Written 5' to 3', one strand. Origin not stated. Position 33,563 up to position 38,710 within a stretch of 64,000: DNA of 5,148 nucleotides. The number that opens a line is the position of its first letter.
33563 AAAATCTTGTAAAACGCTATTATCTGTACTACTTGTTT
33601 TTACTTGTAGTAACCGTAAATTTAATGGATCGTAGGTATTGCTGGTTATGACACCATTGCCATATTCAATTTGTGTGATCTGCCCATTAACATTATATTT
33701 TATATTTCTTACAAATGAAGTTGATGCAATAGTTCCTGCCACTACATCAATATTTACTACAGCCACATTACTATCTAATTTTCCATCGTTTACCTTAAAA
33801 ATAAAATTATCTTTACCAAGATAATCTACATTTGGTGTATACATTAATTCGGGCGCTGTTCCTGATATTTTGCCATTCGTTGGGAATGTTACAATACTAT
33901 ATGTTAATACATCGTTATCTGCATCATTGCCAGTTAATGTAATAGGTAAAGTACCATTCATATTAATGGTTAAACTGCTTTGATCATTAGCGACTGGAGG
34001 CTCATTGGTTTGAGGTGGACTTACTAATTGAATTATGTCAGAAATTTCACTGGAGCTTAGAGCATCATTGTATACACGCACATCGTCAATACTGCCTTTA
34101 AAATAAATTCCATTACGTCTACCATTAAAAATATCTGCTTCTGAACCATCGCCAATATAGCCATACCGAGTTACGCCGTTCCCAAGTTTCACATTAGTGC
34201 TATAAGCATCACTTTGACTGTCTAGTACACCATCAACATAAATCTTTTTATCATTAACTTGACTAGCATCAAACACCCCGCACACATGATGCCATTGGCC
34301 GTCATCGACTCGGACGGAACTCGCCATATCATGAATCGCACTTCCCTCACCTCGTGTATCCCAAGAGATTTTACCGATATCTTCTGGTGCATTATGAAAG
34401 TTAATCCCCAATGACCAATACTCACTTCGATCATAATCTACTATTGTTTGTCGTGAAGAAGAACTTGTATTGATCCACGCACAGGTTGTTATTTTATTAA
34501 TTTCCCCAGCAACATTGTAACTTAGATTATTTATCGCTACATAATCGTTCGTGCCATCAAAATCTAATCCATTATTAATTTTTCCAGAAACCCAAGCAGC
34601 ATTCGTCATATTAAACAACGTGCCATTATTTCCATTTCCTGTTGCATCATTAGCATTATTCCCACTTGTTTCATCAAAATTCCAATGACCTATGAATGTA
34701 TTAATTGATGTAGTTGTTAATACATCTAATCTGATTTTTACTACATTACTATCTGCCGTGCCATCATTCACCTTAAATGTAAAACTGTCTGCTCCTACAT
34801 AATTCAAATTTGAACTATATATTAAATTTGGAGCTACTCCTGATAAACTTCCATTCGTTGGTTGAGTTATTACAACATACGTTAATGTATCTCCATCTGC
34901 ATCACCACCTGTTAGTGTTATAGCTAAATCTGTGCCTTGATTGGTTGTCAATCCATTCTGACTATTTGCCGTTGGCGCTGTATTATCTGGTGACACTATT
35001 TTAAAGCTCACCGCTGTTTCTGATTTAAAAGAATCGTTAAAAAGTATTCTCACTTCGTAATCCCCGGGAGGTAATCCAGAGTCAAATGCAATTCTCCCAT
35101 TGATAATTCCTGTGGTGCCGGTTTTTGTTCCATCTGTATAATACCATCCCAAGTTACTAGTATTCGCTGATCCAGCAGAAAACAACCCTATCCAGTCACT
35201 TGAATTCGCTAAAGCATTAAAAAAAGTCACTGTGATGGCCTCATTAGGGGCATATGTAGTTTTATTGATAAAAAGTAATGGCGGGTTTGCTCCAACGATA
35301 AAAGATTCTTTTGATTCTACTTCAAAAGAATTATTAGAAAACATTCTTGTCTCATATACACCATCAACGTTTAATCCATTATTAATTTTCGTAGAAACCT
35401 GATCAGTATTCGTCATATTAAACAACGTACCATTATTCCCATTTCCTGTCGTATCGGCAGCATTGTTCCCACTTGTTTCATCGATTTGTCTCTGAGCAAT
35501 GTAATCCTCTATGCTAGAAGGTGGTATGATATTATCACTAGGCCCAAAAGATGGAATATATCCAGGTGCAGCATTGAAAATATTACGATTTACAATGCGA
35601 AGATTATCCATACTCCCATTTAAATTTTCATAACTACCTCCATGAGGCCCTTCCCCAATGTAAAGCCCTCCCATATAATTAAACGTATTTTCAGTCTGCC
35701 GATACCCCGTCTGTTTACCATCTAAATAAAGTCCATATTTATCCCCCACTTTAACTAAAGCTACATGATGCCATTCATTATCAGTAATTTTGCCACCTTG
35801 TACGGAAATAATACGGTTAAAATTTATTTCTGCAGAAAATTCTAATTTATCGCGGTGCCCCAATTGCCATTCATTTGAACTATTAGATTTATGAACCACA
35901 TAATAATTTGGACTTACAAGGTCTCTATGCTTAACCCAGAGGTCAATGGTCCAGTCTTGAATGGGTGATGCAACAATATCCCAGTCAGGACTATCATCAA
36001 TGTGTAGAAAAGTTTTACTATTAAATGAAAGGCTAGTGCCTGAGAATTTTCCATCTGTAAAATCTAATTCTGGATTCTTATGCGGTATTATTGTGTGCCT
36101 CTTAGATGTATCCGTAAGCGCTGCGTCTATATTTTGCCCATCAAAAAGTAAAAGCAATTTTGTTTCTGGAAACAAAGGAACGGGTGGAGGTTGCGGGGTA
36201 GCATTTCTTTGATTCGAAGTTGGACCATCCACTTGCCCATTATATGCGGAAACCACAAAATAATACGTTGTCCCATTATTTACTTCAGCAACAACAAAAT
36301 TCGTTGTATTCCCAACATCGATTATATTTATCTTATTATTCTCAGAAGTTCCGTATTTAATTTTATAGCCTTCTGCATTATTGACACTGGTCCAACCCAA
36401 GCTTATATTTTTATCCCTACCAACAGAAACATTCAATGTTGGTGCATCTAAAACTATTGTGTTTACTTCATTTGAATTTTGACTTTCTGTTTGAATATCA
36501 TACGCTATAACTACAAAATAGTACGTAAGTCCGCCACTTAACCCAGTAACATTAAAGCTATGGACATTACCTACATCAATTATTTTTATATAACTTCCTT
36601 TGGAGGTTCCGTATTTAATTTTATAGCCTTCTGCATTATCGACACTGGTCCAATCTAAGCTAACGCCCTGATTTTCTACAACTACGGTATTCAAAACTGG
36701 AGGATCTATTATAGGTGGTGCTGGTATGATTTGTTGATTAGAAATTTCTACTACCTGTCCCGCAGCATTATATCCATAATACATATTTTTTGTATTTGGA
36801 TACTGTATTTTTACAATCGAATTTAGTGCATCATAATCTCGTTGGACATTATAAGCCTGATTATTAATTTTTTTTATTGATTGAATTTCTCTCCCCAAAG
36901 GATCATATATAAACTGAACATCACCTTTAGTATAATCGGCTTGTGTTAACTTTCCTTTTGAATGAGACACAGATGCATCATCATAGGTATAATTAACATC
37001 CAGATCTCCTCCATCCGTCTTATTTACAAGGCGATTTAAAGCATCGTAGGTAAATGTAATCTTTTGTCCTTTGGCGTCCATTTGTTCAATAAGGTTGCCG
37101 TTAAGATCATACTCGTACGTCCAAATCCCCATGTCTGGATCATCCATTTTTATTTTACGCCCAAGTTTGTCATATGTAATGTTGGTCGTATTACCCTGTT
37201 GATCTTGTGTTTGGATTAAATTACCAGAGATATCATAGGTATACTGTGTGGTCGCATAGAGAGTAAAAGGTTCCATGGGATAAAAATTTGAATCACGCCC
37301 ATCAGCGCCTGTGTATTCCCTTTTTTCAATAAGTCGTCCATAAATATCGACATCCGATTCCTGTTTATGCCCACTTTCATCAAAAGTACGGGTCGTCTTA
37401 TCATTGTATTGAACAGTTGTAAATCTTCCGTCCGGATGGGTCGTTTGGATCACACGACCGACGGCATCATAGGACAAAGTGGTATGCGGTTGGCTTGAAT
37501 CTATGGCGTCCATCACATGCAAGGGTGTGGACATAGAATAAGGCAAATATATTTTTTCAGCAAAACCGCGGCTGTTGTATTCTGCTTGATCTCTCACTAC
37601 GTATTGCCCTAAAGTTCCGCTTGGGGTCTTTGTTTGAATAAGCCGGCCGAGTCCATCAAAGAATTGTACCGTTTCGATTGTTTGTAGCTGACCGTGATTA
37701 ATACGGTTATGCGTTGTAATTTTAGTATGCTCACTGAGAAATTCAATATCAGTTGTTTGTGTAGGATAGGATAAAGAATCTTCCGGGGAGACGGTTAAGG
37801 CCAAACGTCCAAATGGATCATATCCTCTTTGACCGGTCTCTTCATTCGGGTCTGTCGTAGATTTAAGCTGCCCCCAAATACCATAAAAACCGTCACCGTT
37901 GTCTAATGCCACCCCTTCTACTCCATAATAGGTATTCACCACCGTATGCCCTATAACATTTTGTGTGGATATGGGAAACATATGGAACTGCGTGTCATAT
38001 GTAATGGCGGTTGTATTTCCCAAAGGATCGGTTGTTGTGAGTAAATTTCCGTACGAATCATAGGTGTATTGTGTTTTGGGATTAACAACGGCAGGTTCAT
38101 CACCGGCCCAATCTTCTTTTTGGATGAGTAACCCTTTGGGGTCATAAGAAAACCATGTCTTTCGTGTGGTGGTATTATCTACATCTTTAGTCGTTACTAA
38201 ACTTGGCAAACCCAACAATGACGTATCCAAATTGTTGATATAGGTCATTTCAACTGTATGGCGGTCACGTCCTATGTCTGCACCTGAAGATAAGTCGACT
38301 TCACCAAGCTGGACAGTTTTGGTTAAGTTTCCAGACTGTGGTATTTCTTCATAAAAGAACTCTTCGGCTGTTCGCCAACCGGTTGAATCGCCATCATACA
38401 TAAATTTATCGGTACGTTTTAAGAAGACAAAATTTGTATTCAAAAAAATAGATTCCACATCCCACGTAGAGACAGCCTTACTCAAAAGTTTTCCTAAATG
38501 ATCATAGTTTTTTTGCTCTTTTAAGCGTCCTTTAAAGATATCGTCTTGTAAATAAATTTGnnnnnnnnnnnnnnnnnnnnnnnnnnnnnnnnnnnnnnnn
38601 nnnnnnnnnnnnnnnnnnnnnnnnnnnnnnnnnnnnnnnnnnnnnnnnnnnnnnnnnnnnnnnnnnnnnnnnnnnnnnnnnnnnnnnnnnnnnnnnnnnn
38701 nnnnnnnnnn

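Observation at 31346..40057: An unusually ornate Rhs protein with seven accessory domains before a Hint domain inside the YD-repeat region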

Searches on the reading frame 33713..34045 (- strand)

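Call 20: search_protein_families(library=pfam, proteins=[window:33713-34045:-], max_evalue=1)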
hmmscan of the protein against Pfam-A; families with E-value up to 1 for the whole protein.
window:33713-34045:- (111 aa): 6 families
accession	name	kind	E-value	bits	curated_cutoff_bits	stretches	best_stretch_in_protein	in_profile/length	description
PF17963.7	Big_9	-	5.9e-16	59.6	23.6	1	14-99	1-88/89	Bacterial Ig domain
PF17892.7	Cadherin_5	-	7.1e-08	32.6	26.5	1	14-101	2-97/98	Cadherin-like domain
PF17803.7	Cadherin_4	-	4.2e-07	30.8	25.1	1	13-61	10-62/71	Bacterial cadherin-like domain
PF16184.11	Cadherin_3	-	0.00026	21.4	25.5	1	17-62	1-51/106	Cadherin-like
PF24619.1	Ig_SibA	-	0.015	15.7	27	1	20-61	24-68/135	SibA-like, immunoglobulin-like domain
PF05743.18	UEV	-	0.18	12.2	27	1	20-57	26-63/121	UEV domain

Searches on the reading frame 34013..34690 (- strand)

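Call 20: search_protein_families(library=pfam, proteins=[window:34013-34690:-], max_evalue=1)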
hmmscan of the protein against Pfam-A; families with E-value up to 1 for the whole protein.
window:34013-34690:- (226 aa): 4 families
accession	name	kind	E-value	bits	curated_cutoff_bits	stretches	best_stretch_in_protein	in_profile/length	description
PF13385.13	Laminin_G_3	-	2.1e-25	90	27.6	1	45-217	1-151/151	Concanavalin A-like lectin/glucanases superfamily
PF02210.31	Laminin_G_2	-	0.00015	22.7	22.9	1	114-206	36-123/126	Laminin G domain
PF02973.23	Sialidase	-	0.00025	21.1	26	1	145-221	116-186/189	Sialidase, N-terminal domain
PF00354.24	Pentaxin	-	0.00038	20.6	25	1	56-221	16-168/194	Pentaxin family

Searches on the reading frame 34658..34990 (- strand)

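Call 20: search_protein_families(library=pfam, proteins=[window:34658-34990:-], max_evalue=1)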
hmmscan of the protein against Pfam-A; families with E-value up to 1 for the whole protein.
window:34658-34990:- (111 aa): 6 families
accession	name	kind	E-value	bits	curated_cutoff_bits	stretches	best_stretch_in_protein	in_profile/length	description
PF17963.7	Big_9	-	7.1e-13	49.7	23.6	1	3-86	1-86/89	Bacterial Ig domain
PF17892.7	Cadherin_5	-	1.7e-07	31.4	26.5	1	3-90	2-97/98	Cadherin-like domain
PF17803.7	Cadherin_4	-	3.8e-07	31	25.1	1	1-50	9-62/71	Bacterial cadherin-like domain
PF16184.11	Cadherin_3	-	0.0008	19.8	25.5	1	12-84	7-100/106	Cadherin-like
PF07735.22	FBA_2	-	0.15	12.5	22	1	57-103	5-54/67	F-box associated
PF05183.17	RdRP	-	0.16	11.1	23.8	1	18-45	423-448/582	RNA dependent RNA polymerase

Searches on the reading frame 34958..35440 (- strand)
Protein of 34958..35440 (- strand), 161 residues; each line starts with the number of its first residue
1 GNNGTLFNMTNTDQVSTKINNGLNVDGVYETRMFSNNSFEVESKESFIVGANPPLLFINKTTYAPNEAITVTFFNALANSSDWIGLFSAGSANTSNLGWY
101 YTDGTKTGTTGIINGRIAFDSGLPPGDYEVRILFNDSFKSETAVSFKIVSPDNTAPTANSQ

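Call 20: search_protein_families(library=pfam, proteins=[window:34958-35440:-], max_evalue=1)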
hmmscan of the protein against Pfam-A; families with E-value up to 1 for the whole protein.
window:34958-35440:- (161 aa): 4 families
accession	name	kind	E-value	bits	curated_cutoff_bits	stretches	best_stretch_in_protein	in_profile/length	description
PF13954.11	PapC_N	-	0.0058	17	27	1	120-153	23-57/146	PapC N-terminal domain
PF17808.7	fn3_PAP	-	0.0083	16.6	33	1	58-97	7-46/118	Fn3-like domain from Purple Acid Phosphatase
PF16562.11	HECW_N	-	0.014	15.8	26.7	1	79-124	43-88/120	N-terminal domain of E3 ubiquitin-protein ligase HECW1 and 2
PF17751.7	SKICH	-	0.026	15.5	23.4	1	61-97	8-47/103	SKICH domain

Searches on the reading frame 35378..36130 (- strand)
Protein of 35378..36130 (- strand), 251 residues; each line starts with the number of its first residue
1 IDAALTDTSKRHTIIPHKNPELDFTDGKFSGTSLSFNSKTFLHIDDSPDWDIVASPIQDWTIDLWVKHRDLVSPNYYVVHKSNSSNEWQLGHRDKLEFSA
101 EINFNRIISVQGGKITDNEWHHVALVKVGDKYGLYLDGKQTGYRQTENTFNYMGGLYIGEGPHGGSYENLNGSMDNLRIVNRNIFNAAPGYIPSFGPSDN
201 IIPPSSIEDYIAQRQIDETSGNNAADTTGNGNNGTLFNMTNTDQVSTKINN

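Call 20: search_protein_families(library=pfam, proteins=[window:35378-36130:-], max_evalue=1)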
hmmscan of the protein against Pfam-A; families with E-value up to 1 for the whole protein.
window:35378-36130:- (251 aa): 3 families
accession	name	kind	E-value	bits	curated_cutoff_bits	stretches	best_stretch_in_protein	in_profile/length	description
PF13385.13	Laminin_G_3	-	9.6e-16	58.7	27.6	1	57-183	16-144/151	Concanavalin A-like lectin/glucanases superfamily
PF02210.31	Laminin_G_2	-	3.3e-06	28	22.9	1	95-180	29-124/126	Laminin G domain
PF00054.30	Laminin_G_1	-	0.00028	21.6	24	1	95-164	30-103/131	Laminin G domain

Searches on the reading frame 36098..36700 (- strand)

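Call 20: search_protein_families(library=pfam, proteins=[window:36098-36700:-], max_evalue=1)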
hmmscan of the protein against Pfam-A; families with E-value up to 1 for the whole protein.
window:36098-36700:- (201 aa): 7 families
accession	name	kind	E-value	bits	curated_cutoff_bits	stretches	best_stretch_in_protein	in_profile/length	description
PF00041.27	fn3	-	1.1e-13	51.7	25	2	86-166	2-82/84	Fibronectin type III domain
PF16656.11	Pur_ac_phosph_N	-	9.4e-06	26.6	30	2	13-68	15-82/93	Purple acid Phosphatase, N-terminal domain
PF10179.15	NDNF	-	6.2e-05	23.5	27.3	1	119-154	76-110/127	Neuron-derived neurotrophic factor, first Fn(III) domain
PF25059.1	FN3_DSCAM-DSCAML_C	-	0.014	16.1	39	1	112-155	23-67/89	DSCAM/DSCAML C-terminal Fn3-like domain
PF01834.22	XRCC1_N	-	0.018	15.5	21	0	14-51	30-68/148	XRCC1 N terminal domain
PF25713.1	N4_GP8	-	0.52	11.3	25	0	109-152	7-48/62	Bacteriophage N4 DNA replication inhibitor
PF03413.25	PepSY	-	0.71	10.7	24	1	131-157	29-56/60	Peptidase propeptide and YPEB domain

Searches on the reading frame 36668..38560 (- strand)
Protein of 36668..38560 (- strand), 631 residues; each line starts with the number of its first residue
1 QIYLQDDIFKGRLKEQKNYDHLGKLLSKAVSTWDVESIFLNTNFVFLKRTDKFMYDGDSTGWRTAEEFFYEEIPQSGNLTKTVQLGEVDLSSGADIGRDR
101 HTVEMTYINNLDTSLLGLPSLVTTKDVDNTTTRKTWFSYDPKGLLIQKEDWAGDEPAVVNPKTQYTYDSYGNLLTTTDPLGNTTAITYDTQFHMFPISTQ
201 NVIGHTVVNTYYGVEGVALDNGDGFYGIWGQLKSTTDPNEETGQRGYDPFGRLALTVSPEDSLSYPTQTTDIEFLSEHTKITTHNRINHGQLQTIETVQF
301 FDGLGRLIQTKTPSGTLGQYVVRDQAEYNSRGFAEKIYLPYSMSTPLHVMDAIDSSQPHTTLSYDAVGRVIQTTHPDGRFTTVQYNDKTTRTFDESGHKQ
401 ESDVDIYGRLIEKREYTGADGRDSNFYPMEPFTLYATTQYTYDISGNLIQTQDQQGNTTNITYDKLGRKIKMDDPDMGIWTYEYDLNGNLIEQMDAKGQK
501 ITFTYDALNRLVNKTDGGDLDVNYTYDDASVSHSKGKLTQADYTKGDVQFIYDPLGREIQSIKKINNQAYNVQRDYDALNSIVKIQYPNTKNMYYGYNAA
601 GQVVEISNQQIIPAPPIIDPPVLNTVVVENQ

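Call 20: search_protein_families(library=pfam, proteins=[window:36668-38560:-], max_evalue=1)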
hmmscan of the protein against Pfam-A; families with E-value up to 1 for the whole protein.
window:36668-38560:- (631 aa): 2 families
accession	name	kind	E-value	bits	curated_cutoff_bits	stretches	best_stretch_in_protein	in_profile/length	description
PF05593.20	RHS_repeat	-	1.3e-35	121.5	22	6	484-517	1-34/38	RHS Repeat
PF20041.5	DUF6443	-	1.5e-07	32.1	27.8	1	283-346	11-73/137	Domain of unknown function (DUF6443)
